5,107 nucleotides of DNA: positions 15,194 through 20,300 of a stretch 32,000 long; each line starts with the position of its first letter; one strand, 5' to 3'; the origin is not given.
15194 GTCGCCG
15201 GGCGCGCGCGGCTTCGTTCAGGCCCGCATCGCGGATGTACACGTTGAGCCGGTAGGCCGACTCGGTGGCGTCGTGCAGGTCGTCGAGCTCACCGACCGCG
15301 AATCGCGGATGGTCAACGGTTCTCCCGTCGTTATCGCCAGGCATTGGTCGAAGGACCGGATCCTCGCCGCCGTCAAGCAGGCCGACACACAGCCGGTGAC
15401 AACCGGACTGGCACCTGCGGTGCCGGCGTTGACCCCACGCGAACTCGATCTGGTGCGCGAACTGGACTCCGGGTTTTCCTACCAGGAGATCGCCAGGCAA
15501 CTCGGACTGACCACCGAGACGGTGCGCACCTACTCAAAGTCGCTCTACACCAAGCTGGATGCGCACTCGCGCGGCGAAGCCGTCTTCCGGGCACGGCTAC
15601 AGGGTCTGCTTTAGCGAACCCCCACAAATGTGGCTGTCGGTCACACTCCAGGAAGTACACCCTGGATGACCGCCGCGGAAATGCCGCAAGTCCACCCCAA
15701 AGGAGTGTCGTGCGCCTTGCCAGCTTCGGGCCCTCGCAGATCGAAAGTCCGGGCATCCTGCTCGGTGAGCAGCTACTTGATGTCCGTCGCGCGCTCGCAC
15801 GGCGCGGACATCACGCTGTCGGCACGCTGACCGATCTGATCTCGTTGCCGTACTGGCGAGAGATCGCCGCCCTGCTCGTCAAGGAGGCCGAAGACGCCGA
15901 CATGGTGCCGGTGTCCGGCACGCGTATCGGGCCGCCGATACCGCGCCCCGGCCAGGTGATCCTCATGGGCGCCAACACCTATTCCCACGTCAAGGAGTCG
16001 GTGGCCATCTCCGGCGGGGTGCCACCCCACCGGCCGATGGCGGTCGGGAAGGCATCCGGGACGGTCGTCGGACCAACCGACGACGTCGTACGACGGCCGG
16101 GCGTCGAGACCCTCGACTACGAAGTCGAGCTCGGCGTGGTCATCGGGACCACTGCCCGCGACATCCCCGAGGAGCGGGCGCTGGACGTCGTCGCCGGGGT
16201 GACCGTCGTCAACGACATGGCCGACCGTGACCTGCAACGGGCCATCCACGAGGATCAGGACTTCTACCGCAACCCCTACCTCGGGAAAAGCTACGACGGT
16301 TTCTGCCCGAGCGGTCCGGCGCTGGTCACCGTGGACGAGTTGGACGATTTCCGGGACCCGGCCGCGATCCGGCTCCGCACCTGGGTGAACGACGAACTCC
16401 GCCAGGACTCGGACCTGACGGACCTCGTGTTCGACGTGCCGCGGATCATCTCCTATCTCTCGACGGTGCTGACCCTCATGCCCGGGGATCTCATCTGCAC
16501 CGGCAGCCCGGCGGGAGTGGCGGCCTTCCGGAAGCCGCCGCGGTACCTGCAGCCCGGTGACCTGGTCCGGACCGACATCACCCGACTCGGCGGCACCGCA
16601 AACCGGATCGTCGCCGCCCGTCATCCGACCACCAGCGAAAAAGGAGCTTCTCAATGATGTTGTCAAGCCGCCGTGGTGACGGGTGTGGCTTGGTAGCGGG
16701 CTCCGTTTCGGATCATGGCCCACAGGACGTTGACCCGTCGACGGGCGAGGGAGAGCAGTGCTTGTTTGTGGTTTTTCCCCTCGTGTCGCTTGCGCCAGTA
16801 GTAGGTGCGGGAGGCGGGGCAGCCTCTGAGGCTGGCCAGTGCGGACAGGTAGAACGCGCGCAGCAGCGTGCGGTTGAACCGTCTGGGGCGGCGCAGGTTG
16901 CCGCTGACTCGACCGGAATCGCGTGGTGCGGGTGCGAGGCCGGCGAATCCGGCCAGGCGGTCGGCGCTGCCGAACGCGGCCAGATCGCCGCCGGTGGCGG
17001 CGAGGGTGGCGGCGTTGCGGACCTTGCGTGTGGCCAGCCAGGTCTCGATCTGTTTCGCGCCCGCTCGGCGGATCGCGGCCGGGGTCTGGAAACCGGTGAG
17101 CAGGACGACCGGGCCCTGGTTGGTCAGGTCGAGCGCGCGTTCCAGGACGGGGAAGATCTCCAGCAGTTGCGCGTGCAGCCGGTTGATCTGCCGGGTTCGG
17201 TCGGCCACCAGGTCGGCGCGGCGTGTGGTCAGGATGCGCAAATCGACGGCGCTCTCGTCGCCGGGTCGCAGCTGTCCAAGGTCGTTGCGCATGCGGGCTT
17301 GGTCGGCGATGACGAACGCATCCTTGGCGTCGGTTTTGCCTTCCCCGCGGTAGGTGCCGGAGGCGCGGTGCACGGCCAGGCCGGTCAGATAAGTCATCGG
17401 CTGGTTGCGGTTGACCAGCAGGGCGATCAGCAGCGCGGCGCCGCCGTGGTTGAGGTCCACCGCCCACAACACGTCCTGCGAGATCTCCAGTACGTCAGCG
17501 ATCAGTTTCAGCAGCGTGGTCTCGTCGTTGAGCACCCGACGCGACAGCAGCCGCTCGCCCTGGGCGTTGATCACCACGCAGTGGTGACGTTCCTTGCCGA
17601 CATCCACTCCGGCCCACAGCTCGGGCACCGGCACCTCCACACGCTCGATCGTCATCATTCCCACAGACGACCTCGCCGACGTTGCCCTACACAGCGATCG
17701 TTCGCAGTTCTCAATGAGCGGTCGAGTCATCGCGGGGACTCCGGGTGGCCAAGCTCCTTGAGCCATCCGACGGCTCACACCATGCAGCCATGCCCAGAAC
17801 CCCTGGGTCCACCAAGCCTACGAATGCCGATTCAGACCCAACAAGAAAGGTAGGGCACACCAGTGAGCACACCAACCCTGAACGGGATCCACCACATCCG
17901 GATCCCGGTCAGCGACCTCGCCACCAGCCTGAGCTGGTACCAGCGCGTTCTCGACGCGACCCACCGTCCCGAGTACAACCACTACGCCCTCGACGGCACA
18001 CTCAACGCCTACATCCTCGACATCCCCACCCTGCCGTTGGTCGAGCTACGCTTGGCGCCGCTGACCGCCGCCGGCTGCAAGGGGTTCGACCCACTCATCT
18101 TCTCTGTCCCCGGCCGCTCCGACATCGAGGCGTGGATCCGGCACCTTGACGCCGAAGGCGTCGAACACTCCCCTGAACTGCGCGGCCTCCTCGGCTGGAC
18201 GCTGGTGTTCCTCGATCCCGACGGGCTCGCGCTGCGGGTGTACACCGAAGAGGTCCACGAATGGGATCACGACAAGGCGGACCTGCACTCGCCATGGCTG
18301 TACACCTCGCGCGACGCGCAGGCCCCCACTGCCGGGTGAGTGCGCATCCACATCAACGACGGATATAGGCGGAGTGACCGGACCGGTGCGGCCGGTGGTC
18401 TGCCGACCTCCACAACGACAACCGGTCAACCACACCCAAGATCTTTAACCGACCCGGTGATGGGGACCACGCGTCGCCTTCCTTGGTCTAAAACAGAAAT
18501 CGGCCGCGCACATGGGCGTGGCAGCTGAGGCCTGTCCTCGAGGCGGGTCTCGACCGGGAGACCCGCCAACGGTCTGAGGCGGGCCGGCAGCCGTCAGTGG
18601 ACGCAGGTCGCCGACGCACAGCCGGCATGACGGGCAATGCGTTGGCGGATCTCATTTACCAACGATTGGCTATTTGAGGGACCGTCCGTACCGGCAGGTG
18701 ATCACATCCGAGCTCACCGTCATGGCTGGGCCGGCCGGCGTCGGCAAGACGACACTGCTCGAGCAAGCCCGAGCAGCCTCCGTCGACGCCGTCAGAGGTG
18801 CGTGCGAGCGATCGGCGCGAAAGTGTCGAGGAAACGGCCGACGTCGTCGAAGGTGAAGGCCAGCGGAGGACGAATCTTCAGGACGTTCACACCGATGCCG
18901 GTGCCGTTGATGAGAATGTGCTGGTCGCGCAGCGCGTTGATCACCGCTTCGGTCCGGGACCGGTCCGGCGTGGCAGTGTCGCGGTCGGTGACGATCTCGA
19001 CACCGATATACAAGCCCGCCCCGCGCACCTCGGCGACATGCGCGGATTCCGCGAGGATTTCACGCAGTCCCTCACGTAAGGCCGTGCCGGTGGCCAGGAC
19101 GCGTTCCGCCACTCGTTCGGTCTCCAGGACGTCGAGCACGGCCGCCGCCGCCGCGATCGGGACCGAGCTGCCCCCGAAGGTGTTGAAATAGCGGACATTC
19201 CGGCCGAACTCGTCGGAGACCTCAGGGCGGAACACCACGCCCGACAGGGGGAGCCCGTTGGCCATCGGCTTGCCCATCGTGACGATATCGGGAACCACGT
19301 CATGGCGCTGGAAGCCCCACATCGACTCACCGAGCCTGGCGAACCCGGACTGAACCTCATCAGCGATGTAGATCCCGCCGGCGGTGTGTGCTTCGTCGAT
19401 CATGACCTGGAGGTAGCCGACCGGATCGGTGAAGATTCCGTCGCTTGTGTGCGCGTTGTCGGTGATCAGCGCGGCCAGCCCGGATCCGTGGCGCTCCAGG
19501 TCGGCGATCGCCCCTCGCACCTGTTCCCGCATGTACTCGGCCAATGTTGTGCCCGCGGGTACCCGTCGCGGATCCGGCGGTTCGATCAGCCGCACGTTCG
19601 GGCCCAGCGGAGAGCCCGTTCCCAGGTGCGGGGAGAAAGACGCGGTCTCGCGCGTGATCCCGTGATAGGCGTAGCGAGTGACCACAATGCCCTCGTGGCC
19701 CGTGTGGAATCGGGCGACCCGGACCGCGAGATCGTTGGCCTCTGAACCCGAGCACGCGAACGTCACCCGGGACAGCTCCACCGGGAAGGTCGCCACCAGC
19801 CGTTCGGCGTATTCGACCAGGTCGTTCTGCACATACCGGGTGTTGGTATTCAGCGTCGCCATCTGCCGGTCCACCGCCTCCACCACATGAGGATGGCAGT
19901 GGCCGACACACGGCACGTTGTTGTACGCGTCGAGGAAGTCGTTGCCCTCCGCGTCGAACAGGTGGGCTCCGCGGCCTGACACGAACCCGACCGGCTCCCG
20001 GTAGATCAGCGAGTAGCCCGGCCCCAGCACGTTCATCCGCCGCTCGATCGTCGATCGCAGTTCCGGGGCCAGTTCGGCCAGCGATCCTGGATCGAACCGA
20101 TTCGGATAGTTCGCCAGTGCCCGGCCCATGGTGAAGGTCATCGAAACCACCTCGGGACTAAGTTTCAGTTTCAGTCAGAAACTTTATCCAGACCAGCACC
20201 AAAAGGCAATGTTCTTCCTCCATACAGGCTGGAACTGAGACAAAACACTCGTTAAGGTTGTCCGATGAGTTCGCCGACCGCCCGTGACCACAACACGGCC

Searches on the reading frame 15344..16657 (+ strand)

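Call 25: search_protein_families(library=pfam, proteins=[window:15344-16657:+], max_evalue=0.01)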
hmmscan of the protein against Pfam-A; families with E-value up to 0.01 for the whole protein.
window:15344-16657:+ (437 aa): 1 family
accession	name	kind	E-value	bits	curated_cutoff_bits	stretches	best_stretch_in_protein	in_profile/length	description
PF01557.24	FAA_hydrolase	-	7.2e-58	196.2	23.9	1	205-423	2-214/214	Fumarylacetoacetate (FAA) hydrolase C-terminal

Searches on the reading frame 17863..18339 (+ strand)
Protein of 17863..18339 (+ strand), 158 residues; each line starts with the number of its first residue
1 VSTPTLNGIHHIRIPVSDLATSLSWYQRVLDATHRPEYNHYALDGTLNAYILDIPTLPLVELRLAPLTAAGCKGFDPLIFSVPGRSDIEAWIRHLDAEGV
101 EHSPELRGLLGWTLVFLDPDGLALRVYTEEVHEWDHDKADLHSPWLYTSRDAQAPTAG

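Call 25: search_protein_families(library=pfam, proteins=[window:17863-18339:+], max_evalue=0.01)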
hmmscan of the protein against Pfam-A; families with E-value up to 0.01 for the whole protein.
window:17863-18339:+ (158 aa): 1 family
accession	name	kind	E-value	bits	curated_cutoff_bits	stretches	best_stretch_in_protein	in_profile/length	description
PF00903.31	Glyoxalase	-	3.2e-10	40.9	20.6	1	8-124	1-119/121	Glyoxalase/Bleomycin resistance protein/Dioxygenase superfamily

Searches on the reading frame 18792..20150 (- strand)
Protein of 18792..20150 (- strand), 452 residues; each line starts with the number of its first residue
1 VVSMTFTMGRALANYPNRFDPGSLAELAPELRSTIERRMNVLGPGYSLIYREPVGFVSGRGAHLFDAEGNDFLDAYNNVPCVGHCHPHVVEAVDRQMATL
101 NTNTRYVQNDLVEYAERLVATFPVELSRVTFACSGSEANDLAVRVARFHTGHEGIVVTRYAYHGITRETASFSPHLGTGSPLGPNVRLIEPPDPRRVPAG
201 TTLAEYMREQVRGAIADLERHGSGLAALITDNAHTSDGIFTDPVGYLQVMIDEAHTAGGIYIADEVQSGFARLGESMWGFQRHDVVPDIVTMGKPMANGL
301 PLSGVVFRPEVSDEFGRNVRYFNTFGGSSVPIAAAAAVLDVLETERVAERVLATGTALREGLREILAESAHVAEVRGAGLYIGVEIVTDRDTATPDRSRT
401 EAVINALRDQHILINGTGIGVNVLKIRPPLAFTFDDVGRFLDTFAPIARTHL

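Call 25: search_protein_families(library=pfam, proteins=[window:18792-20150:-], max_evalue=0.01)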
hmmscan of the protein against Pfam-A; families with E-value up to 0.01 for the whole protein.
window:18792-20150:- (452 aa): 1 family
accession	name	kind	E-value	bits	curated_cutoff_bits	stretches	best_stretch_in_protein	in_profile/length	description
PF00202.27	Aminotran_3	-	9.7e-63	212.7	30.5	1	58-445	15-400/403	Aminotransferase class-III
